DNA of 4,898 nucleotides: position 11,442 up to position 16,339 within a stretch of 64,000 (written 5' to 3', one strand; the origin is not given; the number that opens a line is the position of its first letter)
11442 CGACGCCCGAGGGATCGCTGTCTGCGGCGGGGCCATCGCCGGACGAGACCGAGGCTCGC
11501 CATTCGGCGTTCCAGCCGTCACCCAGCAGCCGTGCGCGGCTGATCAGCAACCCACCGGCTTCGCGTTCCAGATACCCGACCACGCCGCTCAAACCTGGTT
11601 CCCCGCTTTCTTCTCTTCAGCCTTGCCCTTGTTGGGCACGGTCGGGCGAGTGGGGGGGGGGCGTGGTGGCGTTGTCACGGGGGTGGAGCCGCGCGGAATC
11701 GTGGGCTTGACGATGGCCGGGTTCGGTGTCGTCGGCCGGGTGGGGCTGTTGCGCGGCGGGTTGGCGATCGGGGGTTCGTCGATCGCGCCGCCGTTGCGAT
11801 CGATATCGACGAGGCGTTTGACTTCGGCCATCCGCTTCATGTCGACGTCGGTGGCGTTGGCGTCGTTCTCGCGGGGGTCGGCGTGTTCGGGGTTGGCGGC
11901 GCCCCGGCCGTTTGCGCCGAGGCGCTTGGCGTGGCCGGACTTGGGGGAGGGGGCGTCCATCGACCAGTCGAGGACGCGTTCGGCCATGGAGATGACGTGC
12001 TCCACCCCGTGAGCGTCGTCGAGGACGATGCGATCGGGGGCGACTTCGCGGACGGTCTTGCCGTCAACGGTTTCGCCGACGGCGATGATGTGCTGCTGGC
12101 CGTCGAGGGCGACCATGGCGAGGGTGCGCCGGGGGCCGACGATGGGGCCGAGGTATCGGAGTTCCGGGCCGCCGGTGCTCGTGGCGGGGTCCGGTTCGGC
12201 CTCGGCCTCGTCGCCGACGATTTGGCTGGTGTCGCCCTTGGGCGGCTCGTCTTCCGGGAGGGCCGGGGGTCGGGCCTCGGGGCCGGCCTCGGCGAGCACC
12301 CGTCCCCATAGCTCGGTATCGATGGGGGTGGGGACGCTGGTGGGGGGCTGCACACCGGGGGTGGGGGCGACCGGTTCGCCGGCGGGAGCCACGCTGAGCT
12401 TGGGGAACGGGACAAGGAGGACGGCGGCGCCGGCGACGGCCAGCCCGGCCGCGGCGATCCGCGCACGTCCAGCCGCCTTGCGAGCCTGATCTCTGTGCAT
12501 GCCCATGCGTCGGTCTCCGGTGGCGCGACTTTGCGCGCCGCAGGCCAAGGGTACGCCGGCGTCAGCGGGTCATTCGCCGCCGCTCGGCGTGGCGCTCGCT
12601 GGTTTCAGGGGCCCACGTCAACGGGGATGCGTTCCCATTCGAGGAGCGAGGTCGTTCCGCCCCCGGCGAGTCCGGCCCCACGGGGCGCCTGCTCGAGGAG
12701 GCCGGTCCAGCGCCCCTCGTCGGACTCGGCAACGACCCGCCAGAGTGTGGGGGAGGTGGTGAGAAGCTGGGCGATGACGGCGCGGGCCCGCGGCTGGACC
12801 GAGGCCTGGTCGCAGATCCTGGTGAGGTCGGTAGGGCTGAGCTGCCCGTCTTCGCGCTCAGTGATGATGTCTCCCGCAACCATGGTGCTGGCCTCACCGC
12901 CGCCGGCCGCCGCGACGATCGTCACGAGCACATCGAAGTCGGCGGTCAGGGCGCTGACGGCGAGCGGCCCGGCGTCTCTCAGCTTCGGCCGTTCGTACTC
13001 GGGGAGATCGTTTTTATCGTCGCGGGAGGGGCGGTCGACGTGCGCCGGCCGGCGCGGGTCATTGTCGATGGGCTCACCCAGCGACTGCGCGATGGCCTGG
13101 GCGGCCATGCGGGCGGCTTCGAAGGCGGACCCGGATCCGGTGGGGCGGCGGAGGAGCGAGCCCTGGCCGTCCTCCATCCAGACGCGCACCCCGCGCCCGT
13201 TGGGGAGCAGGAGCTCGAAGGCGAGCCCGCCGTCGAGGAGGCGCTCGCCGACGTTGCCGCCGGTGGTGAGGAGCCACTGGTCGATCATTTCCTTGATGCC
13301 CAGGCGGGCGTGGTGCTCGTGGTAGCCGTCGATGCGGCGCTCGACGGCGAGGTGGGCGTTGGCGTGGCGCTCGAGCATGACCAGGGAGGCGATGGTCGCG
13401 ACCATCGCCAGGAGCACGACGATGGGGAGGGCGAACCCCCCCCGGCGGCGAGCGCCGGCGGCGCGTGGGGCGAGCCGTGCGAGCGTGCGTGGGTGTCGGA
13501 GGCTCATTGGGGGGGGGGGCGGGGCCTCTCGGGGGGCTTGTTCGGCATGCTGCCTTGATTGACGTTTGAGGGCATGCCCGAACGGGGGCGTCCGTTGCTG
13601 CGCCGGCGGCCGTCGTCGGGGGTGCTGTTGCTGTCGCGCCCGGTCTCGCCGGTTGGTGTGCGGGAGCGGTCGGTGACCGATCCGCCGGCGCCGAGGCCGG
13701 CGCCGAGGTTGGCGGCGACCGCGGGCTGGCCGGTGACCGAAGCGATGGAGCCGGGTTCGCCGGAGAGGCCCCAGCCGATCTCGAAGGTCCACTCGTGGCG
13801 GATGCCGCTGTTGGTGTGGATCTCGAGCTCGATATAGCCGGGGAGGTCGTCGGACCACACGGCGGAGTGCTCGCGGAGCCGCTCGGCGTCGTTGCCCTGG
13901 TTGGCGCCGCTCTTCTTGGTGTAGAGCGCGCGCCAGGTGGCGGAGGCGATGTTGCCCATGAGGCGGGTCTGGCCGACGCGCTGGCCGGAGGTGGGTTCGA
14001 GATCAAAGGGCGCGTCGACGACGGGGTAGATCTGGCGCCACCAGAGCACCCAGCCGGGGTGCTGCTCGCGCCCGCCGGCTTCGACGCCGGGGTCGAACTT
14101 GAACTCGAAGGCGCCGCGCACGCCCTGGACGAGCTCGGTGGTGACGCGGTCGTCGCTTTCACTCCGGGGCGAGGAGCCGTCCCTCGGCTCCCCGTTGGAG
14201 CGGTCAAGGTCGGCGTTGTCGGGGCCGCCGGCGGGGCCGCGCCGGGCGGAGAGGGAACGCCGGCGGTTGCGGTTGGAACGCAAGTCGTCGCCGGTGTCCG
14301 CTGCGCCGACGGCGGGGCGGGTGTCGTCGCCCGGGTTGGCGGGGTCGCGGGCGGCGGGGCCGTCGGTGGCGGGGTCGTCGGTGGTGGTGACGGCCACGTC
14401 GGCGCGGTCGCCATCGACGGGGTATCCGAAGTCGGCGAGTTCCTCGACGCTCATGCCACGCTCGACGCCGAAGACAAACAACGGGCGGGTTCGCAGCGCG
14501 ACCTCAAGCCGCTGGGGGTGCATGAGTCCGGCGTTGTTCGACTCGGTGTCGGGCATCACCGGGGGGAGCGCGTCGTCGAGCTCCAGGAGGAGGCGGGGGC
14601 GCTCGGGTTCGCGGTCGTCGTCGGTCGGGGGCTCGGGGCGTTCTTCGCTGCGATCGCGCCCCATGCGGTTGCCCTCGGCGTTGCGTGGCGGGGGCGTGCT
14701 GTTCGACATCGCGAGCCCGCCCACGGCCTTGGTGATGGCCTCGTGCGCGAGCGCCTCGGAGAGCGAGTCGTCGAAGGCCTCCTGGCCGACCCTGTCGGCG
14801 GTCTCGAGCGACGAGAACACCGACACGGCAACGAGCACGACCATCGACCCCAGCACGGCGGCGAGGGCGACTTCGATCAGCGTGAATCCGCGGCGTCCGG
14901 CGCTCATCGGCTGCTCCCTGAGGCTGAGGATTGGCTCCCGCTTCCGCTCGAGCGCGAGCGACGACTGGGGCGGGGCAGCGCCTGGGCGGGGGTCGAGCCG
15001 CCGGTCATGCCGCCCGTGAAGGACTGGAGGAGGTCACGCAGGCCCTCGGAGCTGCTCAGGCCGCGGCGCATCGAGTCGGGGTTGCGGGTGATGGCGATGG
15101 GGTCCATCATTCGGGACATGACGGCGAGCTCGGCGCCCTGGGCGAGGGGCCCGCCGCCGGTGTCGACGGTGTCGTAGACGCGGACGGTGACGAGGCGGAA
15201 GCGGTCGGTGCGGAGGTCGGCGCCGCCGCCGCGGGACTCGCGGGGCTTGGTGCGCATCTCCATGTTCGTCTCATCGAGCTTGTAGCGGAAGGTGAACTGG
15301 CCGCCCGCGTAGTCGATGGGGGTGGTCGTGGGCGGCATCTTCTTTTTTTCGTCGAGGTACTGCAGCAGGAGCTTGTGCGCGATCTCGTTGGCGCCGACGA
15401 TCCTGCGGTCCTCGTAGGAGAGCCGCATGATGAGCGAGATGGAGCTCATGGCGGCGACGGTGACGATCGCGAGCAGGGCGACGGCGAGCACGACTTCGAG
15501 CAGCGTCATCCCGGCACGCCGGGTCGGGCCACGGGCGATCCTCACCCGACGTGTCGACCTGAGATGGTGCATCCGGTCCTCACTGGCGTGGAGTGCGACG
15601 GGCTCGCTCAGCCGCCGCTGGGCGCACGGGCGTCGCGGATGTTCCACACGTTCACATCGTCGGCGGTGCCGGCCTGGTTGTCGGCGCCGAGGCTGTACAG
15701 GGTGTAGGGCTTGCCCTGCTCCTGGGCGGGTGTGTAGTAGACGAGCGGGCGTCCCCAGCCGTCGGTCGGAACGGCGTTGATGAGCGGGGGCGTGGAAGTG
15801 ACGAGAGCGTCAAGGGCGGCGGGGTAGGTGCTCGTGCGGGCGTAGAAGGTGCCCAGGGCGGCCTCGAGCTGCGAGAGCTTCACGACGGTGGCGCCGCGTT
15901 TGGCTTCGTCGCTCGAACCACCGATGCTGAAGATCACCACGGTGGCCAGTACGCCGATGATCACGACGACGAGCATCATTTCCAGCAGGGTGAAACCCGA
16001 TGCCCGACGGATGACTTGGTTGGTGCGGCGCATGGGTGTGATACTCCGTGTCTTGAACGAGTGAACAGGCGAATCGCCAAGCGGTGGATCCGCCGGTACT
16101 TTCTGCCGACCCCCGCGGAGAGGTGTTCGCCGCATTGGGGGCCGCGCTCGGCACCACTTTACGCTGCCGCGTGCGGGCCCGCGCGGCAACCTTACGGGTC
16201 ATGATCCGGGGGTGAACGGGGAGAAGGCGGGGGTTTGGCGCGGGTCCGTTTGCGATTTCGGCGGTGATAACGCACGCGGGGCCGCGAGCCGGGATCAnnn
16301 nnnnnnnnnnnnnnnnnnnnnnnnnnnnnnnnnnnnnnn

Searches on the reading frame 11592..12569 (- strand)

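Call 15: search_protein_families(library=pfam, proteins=[window:11592-12569:-], max_evalue=0.001)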
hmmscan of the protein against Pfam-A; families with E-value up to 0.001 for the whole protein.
window:11592-12569:- (326 aa): 1 family
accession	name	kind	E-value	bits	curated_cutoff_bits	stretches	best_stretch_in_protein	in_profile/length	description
PF11356.14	T2SSC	-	0.00048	20.4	27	1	136-186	79-133/141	Type II secretion system protein C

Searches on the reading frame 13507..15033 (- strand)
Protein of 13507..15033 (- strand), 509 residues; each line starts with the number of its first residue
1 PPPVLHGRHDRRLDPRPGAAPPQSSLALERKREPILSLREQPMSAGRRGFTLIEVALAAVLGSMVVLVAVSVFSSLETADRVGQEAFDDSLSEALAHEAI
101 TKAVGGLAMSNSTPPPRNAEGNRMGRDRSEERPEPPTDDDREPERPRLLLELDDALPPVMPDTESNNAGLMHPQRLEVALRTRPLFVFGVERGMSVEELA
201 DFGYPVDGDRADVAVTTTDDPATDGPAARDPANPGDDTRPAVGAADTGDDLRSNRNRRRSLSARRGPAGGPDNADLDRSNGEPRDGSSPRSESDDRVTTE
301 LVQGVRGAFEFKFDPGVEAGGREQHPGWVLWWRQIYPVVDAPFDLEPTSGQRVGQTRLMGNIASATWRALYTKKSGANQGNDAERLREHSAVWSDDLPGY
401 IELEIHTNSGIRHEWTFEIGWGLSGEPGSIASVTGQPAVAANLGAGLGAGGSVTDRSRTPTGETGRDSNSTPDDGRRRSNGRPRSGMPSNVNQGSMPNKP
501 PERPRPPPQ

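Call 15: search_protein_families(library=pfam, proteins=[window:13507-15033:-], max_evalue=0.001)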
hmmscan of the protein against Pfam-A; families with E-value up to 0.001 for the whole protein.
window:13507-15033:- (509 aa): 1 family
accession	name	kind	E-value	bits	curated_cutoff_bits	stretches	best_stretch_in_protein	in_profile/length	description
PF07963.17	N_methyl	-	0.00033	20.5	21.2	1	47-69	4-26/27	Prokaryotic N-terminal methylation motif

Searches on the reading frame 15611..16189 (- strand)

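Call 15: search_protein_families(library=pfam, proteins=[window:15611-16189:-], max_evalue=0.001)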
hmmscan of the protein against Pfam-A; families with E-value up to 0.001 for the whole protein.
window:15611-16189:- (193 aa): 2 families
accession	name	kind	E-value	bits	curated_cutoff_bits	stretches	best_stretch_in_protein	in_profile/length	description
PF08334.16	T2SSG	-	8.3e-14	52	21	1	91-179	4-105/108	Type II secretion system (T2SS), protein G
PF07963.17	N_methyl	-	6.2e-07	29.2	21.2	1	61-85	2-26/27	Prokaryotic N-terminal methylation motif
